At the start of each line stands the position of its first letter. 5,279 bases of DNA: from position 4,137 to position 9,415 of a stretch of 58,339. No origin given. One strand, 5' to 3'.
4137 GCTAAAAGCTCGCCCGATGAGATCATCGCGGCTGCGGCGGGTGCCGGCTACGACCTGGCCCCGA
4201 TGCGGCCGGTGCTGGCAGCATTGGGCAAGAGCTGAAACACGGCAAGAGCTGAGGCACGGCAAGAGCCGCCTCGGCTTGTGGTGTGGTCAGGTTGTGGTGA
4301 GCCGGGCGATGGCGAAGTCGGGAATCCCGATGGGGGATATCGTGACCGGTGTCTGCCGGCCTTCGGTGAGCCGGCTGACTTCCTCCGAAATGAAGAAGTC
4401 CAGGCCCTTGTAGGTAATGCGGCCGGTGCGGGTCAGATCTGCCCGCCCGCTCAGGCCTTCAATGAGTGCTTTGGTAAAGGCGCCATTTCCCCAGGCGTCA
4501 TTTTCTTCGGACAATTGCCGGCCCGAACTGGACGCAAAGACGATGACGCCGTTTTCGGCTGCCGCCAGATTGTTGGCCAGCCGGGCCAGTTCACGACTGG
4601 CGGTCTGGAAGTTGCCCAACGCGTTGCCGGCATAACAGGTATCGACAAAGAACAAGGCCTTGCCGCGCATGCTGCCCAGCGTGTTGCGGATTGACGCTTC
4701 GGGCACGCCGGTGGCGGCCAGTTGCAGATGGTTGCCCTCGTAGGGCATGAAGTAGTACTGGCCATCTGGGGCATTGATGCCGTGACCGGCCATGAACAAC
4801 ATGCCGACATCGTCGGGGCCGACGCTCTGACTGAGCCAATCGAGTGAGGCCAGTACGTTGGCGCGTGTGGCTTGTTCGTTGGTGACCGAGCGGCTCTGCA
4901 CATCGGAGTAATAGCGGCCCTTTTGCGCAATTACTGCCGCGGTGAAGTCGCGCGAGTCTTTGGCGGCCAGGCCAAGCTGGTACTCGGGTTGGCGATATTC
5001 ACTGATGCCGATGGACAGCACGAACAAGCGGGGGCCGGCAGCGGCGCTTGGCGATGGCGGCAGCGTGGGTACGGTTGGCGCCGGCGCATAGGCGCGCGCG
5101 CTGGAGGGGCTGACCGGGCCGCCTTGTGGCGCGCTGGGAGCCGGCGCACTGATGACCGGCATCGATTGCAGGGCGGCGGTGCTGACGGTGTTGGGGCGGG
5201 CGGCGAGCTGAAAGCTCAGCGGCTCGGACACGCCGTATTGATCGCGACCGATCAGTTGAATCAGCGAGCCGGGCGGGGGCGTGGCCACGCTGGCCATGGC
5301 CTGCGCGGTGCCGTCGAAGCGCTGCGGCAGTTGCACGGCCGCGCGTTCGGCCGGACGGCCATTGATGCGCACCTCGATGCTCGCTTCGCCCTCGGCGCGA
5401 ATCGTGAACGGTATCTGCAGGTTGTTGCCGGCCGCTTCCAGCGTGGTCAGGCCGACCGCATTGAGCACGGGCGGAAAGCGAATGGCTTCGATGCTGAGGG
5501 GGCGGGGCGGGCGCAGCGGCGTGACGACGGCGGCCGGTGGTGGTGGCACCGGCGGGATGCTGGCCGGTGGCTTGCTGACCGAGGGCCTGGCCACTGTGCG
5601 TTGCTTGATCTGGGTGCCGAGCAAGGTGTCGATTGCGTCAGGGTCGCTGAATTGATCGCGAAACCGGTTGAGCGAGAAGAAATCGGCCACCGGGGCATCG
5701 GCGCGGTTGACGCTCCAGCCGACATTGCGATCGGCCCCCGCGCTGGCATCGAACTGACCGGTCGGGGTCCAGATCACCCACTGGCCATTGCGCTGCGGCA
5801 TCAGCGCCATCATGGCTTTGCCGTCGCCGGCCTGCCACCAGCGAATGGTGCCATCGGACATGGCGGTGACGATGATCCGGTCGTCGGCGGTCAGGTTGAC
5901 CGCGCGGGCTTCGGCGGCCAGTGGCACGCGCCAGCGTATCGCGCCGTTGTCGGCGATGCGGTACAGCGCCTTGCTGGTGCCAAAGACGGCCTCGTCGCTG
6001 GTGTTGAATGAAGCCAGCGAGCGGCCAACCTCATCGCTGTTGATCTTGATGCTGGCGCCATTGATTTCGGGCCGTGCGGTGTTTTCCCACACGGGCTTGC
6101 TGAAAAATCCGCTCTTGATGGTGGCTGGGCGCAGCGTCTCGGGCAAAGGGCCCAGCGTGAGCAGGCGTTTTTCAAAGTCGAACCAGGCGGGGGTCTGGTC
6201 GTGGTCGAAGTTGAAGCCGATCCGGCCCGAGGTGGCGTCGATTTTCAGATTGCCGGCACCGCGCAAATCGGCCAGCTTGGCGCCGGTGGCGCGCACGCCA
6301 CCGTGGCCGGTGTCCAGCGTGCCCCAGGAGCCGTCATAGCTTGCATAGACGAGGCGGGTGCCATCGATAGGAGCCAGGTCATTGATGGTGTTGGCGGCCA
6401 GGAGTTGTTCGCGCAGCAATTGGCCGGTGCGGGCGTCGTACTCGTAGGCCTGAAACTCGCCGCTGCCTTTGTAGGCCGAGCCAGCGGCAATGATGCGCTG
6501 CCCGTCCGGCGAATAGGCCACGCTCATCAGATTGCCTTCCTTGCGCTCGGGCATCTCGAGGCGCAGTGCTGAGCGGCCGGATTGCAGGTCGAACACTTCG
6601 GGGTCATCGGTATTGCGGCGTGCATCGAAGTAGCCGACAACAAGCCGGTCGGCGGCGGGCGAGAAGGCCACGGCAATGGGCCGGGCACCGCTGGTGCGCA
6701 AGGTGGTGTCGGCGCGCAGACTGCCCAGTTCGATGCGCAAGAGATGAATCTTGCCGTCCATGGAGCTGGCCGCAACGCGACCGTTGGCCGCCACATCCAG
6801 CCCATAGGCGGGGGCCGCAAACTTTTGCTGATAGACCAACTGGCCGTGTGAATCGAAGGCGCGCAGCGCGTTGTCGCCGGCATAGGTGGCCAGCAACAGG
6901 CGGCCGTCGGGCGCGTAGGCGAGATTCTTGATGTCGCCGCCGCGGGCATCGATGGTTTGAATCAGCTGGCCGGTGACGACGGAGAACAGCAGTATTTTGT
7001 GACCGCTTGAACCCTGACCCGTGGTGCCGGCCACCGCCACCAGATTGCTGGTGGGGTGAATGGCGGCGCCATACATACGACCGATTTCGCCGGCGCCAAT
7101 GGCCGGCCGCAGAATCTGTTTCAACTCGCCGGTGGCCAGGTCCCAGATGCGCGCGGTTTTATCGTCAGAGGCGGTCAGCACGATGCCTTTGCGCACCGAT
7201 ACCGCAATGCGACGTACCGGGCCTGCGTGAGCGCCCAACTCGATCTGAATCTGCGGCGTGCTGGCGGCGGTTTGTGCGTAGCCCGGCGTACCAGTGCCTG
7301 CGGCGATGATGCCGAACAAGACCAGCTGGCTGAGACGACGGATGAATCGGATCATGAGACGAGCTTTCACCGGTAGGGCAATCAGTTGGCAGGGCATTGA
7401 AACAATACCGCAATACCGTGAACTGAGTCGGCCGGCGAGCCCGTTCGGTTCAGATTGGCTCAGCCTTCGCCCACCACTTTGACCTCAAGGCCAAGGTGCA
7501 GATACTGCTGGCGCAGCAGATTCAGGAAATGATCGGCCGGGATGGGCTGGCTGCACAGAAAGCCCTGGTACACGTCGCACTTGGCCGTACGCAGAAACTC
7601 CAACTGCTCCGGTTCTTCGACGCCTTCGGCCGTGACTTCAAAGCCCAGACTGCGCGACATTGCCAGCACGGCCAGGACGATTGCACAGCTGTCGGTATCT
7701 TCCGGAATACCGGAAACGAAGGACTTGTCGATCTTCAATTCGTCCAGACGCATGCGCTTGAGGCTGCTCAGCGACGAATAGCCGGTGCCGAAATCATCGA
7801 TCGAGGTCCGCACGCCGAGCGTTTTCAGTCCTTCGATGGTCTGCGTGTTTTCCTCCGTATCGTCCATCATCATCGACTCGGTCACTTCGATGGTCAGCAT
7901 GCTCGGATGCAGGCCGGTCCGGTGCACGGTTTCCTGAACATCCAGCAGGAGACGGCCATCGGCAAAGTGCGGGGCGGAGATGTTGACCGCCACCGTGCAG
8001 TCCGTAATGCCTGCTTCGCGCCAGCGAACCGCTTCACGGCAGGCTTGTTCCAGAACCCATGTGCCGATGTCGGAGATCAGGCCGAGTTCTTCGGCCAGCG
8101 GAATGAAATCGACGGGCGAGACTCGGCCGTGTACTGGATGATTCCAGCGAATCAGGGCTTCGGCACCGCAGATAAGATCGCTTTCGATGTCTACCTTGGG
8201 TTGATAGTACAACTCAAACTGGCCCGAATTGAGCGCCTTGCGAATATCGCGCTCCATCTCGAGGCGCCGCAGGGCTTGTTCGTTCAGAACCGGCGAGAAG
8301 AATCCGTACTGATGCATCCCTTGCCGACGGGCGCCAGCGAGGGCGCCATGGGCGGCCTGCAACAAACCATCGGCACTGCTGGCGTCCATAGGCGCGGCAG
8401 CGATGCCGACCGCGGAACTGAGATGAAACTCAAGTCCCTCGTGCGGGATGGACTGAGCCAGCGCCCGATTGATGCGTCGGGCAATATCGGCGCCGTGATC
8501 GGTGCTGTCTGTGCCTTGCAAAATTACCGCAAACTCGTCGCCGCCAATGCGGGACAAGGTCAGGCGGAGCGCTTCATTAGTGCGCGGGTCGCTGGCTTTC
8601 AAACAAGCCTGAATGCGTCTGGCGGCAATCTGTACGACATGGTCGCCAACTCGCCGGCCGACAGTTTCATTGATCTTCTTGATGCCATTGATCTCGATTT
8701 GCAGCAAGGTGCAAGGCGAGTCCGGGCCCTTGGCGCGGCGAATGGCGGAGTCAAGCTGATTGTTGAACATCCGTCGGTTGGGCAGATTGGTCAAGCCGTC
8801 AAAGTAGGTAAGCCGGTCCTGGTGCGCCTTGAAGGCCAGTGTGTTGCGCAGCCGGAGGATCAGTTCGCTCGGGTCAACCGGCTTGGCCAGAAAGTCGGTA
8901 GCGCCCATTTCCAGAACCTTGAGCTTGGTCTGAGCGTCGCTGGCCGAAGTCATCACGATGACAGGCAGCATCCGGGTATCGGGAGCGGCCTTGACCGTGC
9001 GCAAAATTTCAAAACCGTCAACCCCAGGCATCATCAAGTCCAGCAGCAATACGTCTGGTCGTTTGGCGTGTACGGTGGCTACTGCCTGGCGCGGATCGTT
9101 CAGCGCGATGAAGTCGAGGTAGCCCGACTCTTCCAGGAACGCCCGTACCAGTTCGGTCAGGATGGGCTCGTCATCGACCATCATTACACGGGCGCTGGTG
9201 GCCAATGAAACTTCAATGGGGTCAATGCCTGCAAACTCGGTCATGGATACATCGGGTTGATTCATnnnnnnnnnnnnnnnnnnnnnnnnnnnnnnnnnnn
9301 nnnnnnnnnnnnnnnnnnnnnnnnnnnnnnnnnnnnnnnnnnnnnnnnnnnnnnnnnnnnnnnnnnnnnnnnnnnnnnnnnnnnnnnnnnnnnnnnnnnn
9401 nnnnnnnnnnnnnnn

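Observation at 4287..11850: Adhesin gene translationally coupled to a phosphorelay, a c-di-GMP enzyme and a secreted cysteine protease: Lap-like regulatory logic with different parts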

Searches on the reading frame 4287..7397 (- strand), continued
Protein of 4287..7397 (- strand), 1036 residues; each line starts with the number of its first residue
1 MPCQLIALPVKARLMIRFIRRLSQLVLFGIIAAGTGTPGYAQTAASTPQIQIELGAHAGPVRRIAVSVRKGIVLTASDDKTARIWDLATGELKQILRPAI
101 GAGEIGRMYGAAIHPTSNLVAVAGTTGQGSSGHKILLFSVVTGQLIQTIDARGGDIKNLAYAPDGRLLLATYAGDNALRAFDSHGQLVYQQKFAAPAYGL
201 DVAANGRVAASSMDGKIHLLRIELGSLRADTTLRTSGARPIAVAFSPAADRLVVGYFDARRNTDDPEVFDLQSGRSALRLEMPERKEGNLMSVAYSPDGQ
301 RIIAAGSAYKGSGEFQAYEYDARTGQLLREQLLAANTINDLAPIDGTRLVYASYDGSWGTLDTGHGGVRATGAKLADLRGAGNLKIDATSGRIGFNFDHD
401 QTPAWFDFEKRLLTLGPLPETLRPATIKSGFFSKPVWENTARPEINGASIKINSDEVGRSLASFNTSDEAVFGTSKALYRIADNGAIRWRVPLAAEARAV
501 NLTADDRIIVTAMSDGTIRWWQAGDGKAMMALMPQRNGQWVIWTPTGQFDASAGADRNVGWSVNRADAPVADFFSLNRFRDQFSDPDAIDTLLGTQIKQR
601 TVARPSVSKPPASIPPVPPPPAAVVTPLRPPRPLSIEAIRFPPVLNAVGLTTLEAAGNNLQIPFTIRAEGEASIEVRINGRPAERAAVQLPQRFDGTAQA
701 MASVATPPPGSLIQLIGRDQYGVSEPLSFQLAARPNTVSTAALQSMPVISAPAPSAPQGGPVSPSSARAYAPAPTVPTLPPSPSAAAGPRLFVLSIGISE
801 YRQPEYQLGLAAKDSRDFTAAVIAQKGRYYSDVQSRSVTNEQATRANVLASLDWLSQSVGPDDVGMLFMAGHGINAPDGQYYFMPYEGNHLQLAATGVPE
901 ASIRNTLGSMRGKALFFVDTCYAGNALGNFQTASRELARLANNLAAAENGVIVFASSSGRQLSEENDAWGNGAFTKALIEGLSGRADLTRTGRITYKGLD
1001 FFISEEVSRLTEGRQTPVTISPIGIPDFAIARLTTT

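Call 40: find_encoding_contigs(protein=P0023, flank=10000, max_places=1)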
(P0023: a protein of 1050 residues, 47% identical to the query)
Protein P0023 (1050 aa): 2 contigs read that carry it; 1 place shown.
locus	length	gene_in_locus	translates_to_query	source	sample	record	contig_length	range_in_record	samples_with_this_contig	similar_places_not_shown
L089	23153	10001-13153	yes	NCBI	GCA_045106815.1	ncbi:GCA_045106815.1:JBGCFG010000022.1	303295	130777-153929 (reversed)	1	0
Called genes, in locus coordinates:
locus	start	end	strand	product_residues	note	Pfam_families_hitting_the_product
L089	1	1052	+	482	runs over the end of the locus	PF03209:PUCC, PF07690:MFS_1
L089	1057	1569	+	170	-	PF01327:Pep_deformylase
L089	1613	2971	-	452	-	PF00202:Aminotran_3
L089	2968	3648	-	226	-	PF00702:Hydrolase, PF13419:HAD_2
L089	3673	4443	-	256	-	PF09339:HTH_IclR, PF01614:IclR_C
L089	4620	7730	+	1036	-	PF00400:WD40 (faint), PF23414:Beta-prop_EML_2, PF24814:WD40_Prp19 (weak), PF25174:Beta-prop_THOC3, PF23381:Beta-prop_IFT122_1st (weak), PF24814:WD40_Prp19 (weak), PF23414:Beta-prop_EML_2 (weak), PF00656:Peptidase_C14, +11 more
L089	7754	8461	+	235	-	PF10277:Frag1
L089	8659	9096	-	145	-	PF04828:GFA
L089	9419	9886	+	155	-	PF19671:DUF6174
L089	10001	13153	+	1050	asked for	PF00400:WD40 (weak), PF12894:ANAPC4_WD40 (faint), PF23381:Beta-prop_IFT122_1st (faint), PF25175:Beta-prop_WDR5 (weak), PF23414:Beta-prop_EML_2, PF25168:Beta-prop_WDR36-Utp21_2nd (weak), PF25174:Beta-prop_THOC3, PF00656:Peptidase_C14, +8 more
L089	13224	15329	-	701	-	-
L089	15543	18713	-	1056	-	PF00873:ACR_tran, PF03176:MMPL (faint), PF02355:SecD_SecF_C (faint)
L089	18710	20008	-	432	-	PF25917:BSH_RND, PF25973:BSH_CzcB (weak), PF25876:HH_MFP_RND (weak)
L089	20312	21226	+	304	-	PF00850:Hist_deacetyl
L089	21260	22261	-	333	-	PF00316:FBPase, PF18913:FBPase_C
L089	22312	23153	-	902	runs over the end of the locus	PF17900:Peptidase_M1_N, PF01433:Peptidase_M1, PF11940:DUF3458, PF17432:DUF3458_C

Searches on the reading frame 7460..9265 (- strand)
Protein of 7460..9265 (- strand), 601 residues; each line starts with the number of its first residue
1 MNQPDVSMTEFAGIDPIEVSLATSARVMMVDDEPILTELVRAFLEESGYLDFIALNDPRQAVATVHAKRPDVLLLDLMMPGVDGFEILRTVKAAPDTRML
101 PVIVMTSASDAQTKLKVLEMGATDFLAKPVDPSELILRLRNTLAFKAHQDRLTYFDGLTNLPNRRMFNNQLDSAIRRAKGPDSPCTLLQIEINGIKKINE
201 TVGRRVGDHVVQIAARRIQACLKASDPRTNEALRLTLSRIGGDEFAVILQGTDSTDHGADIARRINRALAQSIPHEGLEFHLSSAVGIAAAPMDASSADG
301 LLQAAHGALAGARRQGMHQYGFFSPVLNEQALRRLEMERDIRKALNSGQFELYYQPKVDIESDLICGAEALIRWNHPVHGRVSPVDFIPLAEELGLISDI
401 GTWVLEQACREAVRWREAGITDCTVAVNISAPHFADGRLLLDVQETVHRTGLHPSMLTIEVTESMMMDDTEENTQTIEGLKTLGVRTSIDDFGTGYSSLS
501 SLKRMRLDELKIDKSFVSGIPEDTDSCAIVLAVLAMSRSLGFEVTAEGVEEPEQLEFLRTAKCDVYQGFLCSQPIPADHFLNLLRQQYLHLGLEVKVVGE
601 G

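Call 4: search_protein_families(library=pfam, proteins=[window:7460-9265:-], max_evalue=0.001)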
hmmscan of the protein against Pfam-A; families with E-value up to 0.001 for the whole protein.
window:7460-9265:- (601 aa): 3 families
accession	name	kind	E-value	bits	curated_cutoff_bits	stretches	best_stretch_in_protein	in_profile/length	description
PF00563.25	EAL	-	1.6e-72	244.1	31.3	1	339-574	2-236/236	EAL domain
PF00990.26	GGDEF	-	5.4e-32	111.2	23.8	1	154-318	2-160/161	Diguanylate cyclase, GGDEF domain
PF00072.30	Response_reg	-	6.6e-28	97.5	30.2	1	27-139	1-110/111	Response regulator receiver domain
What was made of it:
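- Checked: REC-GGDEF-EAL, 7460..9265 (601 aa) (call 4).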

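Call 11: search_protein_families(library=ncbifam, proteins=[window:7460-9265:-], max_evalue=0.001)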
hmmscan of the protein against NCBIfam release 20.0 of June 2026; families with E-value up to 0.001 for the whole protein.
window:7460-9265:- (601 aa): 124 families (the best 25 are shown)
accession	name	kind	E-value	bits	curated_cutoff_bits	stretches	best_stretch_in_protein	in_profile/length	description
NF045675.1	PhdiestaseDibA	equivalog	1.3e-130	436.7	980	1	149-579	199-620/623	phosphodiesterase DibA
NF008467.0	PRK11359.1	equivalog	2.6e-102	343.2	857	1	147-584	370-792/800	oxygen-sensing cyclic-di-GMP phosphodiesterase DosP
NF007474.0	PRK10060.1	equivalog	7.1e-97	325.2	782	1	150-586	231-656/663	cyclic di-GMP phosphodiesterase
NF053781.1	cdiGMPphdstlr2612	equivalog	2.3e-89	300.5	1600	1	151-586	838-1267/1268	Tlr1612 family c-di-GMP phosphodiesterase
NF052458.1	PhdiestGepA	equivalog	3.3e-88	296.8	1200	1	144-579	417-836/840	phosphodiesterase GepA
NF008807.1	PRK11829.1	equivalog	1.3e-75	254.9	733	1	153-581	242-659/670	biofilm formation regulator HmsP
NF052596.1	RR_EAL_PvrR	equivalog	7.2e-67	225.7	580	2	337-587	143-392/398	response regulator cyclic di-GMP phosphodiesterase PvrR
NF007839.0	PRK10551.1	equivalog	4.3e-52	177.4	461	1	334-588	261-514/518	cyclic di-GMP phosphodiesterase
NF007135.0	PRK09581.1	equivalog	4.7e-51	174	474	2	24-152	2-129/457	PleD family two-component system response regulator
NF007298.0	PRK09776.1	equivalog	9.4e-42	143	1135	1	154-585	685-1107/1111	diguanylate cyclase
NF047654.1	DiguCycDgcRLepto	equivalog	5.5e-36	124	500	1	25-318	3-291/295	diguanylate cyclase DgcR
NF045673.1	c-di-GMPRcptLapD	equivalog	5.9e-36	124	1020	1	153-576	236-646/647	cyclic di-GMP receptor LapD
NF007423.1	PRK09966.1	equivalog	2.3e-28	99.2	325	1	155-306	241-383/390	diguanylate cyclase DgcN/YfiN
TIGR00254.1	GGDEF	domain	1.2e-26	93.4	37.4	1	151-319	3-163/168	diguanylate cyclase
TIGR02154.1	PhoB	equivalog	1.6e-26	93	296.2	1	24-145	2-122/226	phosphate regulon transcriptional regulator PhoB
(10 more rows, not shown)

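Call 14: find_encoding_contigs(protein=window:7460-9265:-, flank=10000, max_places=6)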
Protein window:7460-9265:- (601 aa): 4 contigs read that carry it; 4 places shown.
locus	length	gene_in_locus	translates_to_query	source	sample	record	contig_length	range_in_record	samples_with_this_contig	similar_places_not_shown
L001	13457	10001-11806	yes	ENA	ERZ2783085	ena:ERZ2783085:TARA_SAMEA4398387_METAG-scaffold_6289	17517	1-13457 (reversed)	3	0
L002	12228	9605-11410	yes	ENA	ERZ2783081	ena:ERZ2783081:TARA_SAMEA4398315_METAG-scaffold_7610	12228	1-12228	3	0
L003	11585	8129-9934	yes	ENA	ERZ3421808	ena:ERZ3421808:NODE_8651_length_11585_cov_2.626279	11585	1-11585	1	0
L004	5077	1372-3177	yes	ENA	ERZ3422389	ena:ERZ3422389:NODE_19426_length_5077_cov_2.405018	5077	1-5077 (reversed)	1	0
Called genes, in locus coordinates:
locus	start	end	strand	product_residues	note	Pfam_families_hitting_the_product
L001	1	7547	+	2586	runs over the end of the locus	-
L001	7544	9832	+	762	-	-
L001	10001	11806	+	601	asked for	PF00072:Response_reg, PF00990:GGDEF, PF00563:EAL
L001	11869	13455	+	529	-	?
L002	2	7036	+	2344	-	?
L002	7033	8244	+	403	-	-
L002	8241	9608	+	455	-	PF02518:HATPase_c, PF00072:Response_reg, PF01627:Hpt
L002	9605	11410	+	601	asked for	PF00072:Response_reg, PF00990:GGDEF, PF00563:EAL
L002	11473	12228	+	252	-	?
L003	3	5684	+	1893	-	?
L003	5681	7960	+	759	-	PF00989:PAS (weak), PF13426:PAS_9 (weak), PF00512:HisKA, PF02518:HATPase_c, PF00072:Response_reg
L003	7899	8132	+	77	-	PF01627:Hpt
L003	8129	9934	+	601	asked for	PF00072:Response_reg, PF00990:GGDEF, PF00563:EAL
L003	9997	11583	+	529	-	?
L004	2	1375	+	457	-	?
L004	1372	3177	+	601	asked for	PF00072:Response_reg, PF00990:GGDEF, PF00563:EAL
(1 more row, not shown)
